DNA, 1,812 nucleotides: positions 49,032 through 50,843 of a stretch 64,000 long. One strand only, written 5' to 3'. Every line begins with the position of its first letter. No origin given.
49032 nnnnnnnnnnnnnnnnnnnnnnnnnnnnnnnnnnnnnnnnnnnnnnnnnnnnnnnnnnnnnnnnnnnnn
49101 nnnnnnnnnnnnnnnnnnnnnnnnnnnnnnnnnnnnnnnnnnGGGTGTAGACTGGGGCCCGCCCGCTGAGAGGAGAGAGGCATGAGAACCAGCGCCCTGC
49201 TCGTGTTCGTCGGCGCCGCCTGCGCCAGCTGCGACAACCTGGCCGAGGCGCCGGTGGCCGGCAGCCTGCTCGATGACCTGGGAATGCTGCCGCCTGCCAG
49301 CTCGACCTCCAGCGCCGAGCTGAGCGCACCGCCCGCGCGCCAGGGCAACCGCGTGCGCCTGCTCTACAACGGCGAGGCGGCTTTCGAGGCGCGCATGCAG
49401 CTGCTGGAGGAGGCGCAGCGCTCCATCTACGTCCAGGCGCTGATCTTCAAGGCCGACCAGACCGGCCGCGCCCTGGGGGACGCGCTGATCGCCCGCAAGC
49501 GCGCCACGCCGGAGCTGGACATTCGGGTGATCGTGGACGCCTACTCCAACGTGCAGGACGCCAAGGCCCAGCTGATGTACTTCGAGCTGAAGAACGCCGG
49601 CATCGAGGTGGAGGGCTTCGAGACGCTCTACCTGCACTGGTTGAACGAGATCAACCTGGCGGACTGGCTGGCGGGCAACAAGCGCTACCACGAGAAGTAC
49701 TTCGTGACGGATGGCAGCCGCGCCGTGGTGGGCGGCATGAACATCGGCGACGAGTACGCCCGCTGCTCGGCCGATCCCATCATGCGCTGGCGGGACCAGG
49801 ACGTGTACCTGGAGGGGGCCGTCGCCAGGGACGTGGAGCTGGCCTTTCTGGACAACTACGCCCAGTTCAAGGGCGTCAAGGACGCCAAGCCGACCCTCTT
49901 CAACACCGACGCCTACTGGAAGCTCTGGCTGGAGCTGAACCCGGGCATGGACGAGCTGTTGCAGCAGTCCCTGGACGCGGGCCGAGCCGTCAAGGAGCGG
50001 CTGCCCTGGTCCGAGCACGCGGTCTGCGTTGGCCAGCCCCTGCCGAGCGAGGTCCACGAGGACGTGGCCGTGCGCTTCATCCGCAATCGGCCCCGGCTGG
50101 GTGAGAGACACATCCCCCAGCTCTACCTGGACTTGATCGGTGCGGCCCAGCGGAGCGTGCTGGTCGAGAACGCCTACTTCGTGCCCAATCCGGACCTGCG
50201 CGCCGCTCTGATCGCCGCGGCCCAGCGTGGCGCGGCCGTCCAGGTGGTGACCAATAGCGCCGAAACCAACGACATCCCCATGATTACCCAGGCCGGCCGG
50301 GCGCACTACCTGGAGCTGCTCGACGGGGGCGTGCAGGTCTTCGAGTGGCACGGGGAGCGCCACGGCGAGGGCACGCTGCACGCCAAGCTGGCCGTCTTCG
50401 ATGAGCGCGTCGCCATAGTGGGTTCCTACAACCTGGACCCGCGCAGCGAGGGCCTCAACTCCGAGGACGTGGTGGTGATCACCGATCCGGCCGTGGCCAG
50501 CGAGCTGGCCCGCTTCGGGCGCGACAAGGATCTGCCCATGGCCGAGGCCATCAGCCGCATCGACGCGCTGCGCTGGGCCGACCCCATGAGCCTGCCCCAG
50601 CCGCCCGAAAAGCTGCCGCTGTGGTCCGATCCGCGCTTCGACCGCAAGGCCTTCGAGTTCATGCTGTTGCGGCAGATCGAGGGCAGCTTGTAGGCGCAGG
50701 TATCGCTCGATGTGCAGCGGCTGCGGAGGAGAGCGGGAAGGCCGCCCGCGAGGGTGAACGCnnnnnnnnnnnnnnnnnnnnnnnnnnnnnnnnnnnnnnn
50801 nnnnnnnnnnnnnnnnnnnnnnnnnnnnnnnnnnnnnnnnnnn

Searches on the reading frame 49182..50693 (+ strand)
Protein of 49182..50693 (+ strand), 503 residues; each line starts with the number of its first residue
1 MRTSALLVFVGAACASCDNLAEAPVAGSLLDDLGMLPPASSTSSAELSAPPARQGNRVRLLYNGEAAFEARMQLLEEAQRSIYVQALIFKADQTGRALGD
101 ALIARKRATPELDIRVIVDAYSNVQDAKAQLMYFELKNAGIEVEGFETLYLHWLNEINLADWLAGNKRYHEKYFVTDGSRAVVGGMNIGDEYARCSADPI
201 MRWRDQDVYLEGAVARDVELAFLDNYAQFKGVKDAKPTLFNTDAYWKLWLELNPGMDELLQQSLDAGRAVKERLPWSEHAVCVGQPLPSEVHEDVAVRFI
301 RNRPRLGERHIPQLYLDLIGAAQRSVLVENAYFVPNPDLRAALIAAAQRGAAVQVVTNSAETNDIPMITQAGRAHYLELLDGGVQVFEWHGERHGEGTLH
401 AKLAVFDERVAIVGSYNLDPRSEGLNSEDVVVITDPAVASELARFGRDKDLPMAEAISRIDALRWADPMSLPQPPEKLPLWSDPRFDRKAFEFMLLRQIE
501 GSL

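Call 36: search_protein_families(library=ncbifam, proteins=[window:49182-50693:+], max_evalue=0.00001)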
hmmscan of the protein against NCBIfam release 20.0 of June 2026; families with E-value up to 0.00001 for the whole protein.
window:49182-50693:+ (503 aa): 6 families
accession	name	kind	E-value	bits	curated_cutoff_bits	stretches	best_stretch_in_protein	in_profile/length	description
TIGR04265.1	bac_cardiolipin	equivalog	3.6e-44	151.5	290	2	288-445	296-446/483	cardiolipin synthase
NF008427.0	PRK11263.1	equivalog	5e-44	151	281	1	53-443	6-333/409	cardiolipin synthase ClsB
NF009107.0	PRK12452.1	equivalog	3e-36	125.2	787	2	51-227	135-299/509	cardiolipin synthase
NF038319.1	DISARM_DrmC_I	equivalog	4.6e-19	68.9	133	1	307-444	91-229/236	DISARM system phospholipase D-like protein DrmC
NF006946.0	PRK09428.1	equivalog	1.4e-15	57.2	314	1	54-121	23-90/451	CDP-diacylglycerol--serine O-phosphatidyltransferase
NF010492.0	PRK13912.1-3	equivalog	1.3e-07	31.4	297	0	319-431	43-153/178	nuclease NucT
